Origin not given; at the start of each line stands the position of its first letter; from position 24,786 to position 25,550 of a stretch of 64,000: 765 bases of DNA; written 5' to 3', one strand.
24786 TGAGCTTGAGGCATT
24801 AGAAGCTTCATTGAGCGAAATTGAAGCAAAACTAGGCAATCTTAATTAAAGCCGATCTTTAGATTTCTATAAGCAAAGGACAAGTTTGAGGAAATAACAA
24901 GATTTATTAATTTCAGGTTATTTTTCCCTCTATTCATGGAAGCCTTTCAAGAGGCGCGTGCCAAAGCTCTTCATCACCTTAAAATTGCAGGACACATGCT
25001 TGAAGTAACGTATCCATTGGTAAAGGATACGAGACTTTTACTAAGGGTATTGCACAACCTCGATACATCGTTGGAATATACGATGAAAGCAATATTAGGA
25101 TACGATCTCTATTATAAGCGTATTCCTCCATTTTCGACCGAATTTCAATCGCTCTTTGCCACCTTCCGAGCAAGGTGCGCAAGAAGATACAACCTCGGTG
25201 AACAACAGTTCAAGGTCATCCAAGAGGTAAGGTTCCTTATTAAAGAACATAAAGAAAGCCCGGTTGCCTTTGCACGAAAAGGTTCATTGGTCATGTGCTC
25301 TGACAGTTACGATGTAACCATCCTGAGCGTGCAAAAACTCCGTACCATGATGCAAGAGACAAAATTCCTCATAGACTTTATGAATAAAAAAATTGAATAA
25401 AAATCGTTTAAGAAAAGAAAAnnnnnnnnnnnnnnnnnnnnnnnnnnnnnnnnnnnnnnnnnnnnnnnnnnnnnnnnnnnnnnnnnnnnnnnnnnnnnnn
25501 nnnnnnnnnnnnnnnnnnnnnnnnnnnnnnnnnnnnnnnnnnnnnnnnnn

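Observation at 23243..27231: Seven-gene operon of uncharacterised helical proteins around a MinD/ParA ATPase: candidate novel positioning/division or membrane-remodelling module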

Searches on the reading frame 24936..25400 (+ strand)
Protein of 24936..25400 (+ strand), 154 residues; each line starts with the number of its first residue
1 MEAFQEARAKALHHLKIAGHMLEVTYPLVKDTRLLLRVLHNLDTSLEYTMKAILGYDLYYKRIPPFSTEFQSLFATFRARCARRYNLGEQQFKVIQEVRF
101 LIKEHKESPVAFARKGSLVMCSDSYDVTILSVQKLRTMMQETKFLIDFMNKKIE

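Call 3: search_protein_families(library=pfam, proteins=[window:24936-25400:+], max_evalue=1)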
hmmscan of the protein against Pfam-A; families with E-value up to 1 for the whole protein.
window:24936-25400:+ (154 aa): 0 families

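Call 4: search_protein_families(library=ncbifam, proteins=[window:24936-25400:+], max_evalue=1)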
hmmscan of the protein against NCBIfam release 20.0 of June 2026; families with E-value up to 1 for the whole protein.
window:24936-25400:+ (154 aa): 0 families

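Call 13: find_homologous_proteins(query=window:24936-25400:+, max_evalue=0.001)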
Query window:24936-25400:+ (154 aa): 14 proteins with E <= 0.001 among 27 candidates.
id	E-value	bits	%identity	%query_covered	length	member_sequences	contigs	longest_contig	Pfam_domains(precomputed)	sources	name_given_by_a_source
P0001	3.9e-95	333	100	100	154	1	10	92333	-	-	-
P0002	7.0e-78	277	84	99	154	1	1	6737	-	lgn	-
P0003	5.2e-35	138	42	95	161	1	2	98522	-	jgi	jgi:hypothetical protein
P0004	1.2e-34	137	47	97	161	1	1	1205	-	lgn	-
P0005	1.4e-34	137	44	95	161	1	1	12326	-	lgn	-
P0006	3.8e-34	136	46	97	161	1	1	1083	-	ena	-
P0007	1.5e-32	131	42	100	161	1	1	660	-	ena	-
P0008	1.9e-32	130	43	95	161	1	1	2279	-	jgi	-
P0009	1.4e-31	127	42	100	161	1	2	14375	-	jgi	jgi:hypothetical protein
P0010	8.9e-29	118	44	93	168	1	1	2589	-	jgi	jgi:hypothetical protein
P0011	1.6e-28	117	40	99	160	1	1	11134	-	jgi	-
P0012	6.0e-28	116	38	97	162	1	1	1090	-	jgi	-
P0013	2.1e-25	107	34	99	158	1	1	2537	-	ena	-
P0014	1.2e-21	95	35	98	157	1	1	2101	-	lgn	-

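Call 14: find_encoding_contigs(protein=P0003, flank=6000, max_places=2)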
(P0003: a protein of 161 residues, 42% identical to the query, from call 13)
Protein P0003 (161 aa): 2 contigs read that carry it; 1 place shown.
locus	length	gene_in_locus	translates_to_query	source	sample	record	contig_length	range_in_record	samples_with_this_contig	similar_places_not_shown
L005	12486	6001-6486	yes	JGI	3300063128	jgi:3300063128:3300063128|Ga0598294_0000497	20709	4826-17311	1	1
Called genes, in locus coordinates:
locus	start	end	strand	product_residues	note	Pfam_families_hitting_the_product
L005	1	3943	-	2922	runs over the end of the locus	?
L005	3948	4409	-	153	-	PF08281:Sigma70_r4_2 (faint)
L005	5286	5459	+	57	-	PF03911:Sec61_beta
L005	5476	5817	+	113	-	PF01849:NAC, PF19026:UBA_HYPK (weak)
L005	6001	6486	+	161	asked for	-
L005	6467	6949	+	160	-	-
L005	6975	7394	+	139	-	-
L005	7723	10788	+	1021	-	PF00133:tRNA-synt_1, PF09334:tRNA-synt_1g (faint), PF01921:tRNA-synt_1f (weak), PF08264:Anticodon_1, PF19302:DUF5915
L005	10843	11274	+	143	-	PF02308:MgtC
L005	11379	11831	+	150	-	-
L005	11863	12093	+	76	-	-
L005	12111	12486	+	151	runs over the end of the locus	-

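Call 15: find_encoding_contigs(protein=P0009, flank=6000, max_places=2)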
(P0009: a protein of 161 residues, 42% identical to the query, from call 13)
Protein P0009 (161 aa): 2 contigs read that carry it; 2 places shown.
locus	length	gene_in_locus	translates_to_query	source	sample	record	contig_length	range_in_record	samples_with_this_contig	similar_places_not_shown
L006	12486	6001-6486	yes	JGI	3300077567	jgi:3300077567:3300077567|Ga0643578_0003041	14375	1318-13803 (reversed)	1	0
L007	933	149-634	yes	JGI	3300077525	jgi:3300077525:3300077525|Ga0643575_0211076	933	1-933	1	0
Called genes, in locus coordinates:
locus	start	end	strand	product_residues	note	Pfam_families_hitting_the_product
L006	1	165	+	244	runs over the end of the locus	?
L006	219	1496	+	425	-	-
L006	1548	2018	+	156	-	PF04307:YdjM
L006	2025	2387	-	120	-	-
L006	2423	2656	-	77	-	-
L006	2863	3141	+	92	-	-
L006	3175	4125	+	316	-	PF00633:HHH (faint), PF14520:HHH_5, PF00154:RecA_N, PF08423:Rad51, PF06745:ATPase (weak)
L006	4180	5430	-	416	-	PF03215:Rad17, PF13191:AAA_16 (weak), PF13401:AAA_22 (faint), PF00004:AAA, PF22608:DNAX_ATPase_lid (weak)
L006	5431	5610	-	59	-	-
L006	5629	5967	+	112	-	PF01849:NAC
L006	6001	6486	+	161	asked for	-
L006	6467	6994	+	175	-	-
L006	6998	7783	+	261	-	PF00142:Fer4_NifH (faint), PF01656:CbiA, PF06564:CBP_BcsQ (weak), PF10609:ParA, PF13614:AAA_31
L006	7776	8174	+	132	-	-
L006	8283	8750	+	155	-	PF00416:Ribosomal_S13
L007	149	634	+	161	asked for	-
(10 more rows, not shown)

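Call 16: find_encoding_contigs(protein=P0011, flank=6000, max_places=2)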
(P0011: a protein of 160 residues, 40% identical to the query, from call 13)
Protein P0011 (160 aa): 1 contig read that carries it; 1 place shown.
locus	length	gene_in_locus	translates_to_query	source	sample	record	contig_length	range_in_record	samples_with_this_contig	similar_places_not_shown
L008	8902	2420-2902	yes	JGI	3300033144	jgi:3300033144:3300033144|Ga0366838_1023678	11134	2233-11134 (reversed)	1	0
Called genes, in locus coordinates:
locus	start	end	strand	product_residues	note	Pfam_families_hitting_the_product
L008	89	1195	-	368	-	PF13181:TPR_8 (faint), PF13511:DUF4124 (weak), PF07719:TPR_2 (faint), PF13431:TPR_17 (faint), PF00515:TPR_1 (weak)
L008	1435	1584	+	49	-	-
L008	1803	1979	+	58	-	PF03911:Sec61_beta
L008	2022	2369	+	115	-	PF01849:NAC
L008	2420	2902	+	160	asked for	-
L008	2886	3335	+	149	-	-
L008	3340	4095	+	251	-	PF00142:Fer4_NifH (weak), PF01656:CbiA, PF02374:ArsA_ATPase (weak), PF10609:ParA, PF13614:AAA_31, PF10609:ParA, PF13500:AAA_26 (weak), PF00142:Fer4_NifH (weak)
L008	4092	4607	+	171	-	-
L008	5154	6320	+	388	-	-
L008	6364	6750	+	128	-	-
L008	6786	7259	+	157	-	-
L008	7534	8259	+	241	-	PF01255:Prenyltransf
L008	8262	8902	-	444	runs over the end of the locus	PF02784:Orn_Arg_deC_N, PF00278:Orn_DAP_Arg_deC (weak)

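Call 27: search_solved_structures(query=A1, max_evalue=10)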
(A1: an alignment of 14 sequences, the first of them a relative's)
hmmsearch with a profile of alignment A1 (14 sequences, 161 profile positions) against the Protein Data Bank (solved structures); distinct sequences matched with E-value up to 10: 11.
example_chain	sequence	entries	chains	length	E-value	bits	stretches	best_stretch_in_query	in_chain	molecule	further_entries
5qsm_A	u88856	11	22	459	0.13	15.1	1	77-132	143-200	Cohesin subunit SA-1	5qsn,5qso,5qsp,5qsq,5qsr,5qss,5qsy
3h4p_A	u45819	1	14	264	0.18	14.6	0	116-157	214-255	Proteasome subunit alpha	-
7w1m_D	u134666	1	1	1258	0.37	13.6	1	77-129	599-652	Cohesin subunit SA-1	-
6wg3_D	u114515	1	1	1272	0.38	13.6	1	77-129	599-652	Cohesin subunit SA-1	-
9ukq_A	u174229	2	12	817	1.3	11.8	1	4-104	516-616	Glycogen phosphorylase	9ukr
9v16_A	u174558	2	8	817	1.3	11.8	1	4-104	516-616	Glycogen phosphorylase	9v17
9s7v_A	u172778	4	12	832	1.4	11.8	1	4-104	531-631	Glycogen phosphorylase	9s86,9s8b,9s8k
9m9p_A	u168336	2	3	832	1.4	11.8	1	4-104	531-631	Alpha-1,4 glucan phosphorylase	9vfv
9upe_A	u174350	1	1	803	1.4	11.7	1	4-104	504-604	Alpha-1,4 glucan phosphorylase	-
9uoe_A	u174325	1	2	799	1.4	11.7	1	4-104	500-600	Alpha-1,4 glucan phosphorylase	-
9l94_P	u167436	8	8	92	1.7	11.5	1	59-109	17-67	Large ribosomal subunit protein eL31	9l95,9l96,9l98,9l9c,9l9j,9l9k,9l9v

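Call 62: search_protein_families(library=pfam, alignment_id=A1, max_evalue=1)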
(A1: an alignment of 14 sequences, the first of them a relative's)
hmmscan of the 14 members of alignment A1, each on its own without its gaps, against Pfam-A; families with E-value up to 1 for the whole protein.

A. member 1, P0001 (154 aa): 0 families

B. families by the number of members that match (of 14 scanned): 10 families
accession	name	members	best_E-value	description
PF23205.1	DUF7063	2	0.027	Domain of unknown function (DUF7063)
PF17810.6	Arg_decarb_HB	1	0.012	Arginine decarboxylase helical bundle domain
PF11955.13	PORR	1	0.019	Plant organelle RNA recognition domain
PF04803.17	Cor1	1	0.027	Cor1/Xlr/Xmr conserved region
PF18734.6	HEPN_AbiU2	1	0.073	AbiU2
PF19314.4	DUF5917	1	0.076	Family of unknown function (DUF5917)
PF17263.7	DUF5329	1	0.1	Family of unknown function (DUF5329)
PF00306.32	ATP-synt_ab_C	1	0.11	ATP synthase alpha/beta chain, C terminal domain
PF03617.18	IBV_3A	1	0.19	IBV 3A protein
PF20669.3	Exo70_N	1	0.3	Exocyst complex component Exo70 N-terminal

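Call 64: find_encoding_contigs(protein=P0002, flank=6000, max_places=2)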
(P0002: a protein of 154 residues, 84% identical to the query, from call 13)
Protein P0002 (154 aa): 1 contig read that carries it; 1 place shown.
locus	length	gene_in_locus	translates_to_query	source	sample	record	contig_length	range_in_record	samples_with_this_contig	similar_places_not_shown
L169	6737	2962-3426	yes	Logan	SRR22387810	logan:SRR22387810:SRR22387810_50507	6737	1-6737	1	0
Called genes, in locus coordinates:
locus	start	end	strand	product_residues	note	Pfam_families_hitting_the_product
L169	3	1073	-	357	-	?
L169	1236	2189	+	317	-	-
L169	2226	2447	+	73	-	-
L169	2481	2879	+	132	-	-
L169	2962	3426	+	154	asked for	-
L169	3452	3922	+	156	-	-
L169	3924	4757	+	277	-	PF01656:CbiA, PF02374:ArsA_ATPase (weak), PF10609:ParA, PF13500:AAA_26 (faint), PF13614:AAA_31, PF00142:Fer4_NifH (weak)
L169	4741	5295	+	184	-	-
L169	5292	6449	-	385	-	PF00753:Lactamase_B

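Call 73: predict_structure(alignment_id=A1)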
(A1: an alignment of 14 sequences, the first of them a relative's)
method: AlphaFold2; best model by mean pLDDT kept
length: 154 residues; sequences in the alignment: 14
mean_pLDDT: 87.2   pTM: 0.84
mean pLDDT of the five models: 87.2, 86.9, 86.7, 84.2, 81.0
residues with pLDDT >= 90: 96; 70-90: 37; 50-70: 21; < 50: 0
segments of 3 or more residues with pLDDT < 50: none
pLDDT, mean of each block of 10 residues (from residue 1): 93 97 91 90 97 94 91 92 83 92 77 61 62 92 95 89
secondary structure, 60 per line:
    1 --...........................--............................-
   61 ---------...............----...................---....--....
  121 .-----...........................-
elements in order: H3-29 H32-59 H70-84 H89-107 E111-114 E117-121 E127-131 H132-153

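Call 75: fold_search(model_id=the predicted structure, library=pdb)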
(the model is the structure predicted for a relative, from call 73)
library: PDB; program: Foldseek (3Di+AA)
matches with E <= 10: 214; with E <= 0.001: 0
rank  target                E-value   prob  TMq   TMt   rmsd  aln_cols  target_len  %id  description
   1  2hsb                  8.1e-03  1.00  0.65  0.77   3.4       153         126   10  Crystal structure of a hepn domain containing protein (af_0298) from archaeoglobus fulgidus at 1.95 A resolution (released 2006-08-15)
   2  4nqf_A                1.6e-02  0.99  0.48  0.50   6.1       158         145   15  Crystal structure of HEPN domain protein (released 2014-03-26)
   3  4nqf_B                1.7e-02  0.99  0.49  0.50   6.2       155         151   16  Crystal structure of HEPN domain protein (released 2014-03-26)
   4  7bxo_G                2.2e-02  1.00  0.55  0.62   5.7       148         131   13  Crystal structure of the toxin-antitoxin with AMP-PNP (released 2020-09-30)
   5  1wol                  4.5e-02  1.00  0.52  0.63   6.1       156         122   12  Crystal Structure of ST0689, an archaeal HEPN homologue (released 2005-11-22)
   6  6m6u_H                6.3e-02  0.99  0.55  0.62   4.6       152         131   12  Crystal structure the toxin-antitoxin MntA-HpeT mutant-D39ED41E (released 2020-09-30)
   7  5yep_C                8.8e-02  0.99  0.54  0.60   4.7       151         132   12  Crystal structure of SO_3166-SO_3165 from Shewanella oneidensis (released 2018-03-28)
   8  6m6w_H                9.8e-02  0.99  0.54  0.63   5.5       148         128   13  Crystal structure the toxin-antitoxin MntA-HpeT mutant-Y104A (released 2020-09-30)
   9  6m6u_D                1.2e-01  0.99  0.55  0.63   4.7       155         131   12  Crystal structure the toxin-antitoxin MntA-HpeT mutant-D39ED41E (released 2020-09-30)
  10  7bxo_H                1.2e-01  0.99  0.55  0.64   5.4       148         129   14  Crystal structure of the toxin-antitoxin with AMP-PNP (released 2020-09-30)
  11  6m6u_G                1.2e-01  0.99  0.54  0.62   4.8       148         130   13  Crystal structure the toxin-antitoxin MntA-HpeT mutant-D39ED41E (released 2020-09-30)
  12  6m6w_G                1.2e-01  0.98  0.53  0.60   4.4       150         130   13  Crystal structure the toxin-antitoxin MntA-HpeT mutant-Y104A (released 2020-09-30)
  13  7bxo_F                1.3e-01  0.87  0.48  0.53   5.1       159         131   11  Crystal structure of the toxin-antitoxin with AMP-PNP (released 2020-09-30)
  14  5yep_B                1.4e-01  0.98  0.57  0.64   4.8       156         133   13  Crystal structure of SO_3166-SO_3165 from Shewanella oneidensis (released 2018-03-28)
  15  6m6u_I                1.8e-01  0.97  0.55  0.63   4.8       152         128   11  Crystal structure the toxin-antitoxin MntA-HpeT mutant-D39ED41E (released 2020-09-30)
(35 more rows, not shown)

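Call 86: search_protein_families(library=padloc, proteins=[window:24936-25400:+], max_evalue=0.01)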
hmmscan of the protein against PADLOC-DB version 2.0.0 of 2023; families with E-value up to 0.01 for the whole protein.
window:24936-25400:+ (154 aa): 0 families

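Call 87: search_protein_families(library=phrogs, proteins=[window:24936-25400:+], max_evalue=0.01)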
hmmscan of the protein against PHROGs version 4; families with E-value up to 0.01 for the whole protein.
window:24936-25400:+ (154 aa): 0 families
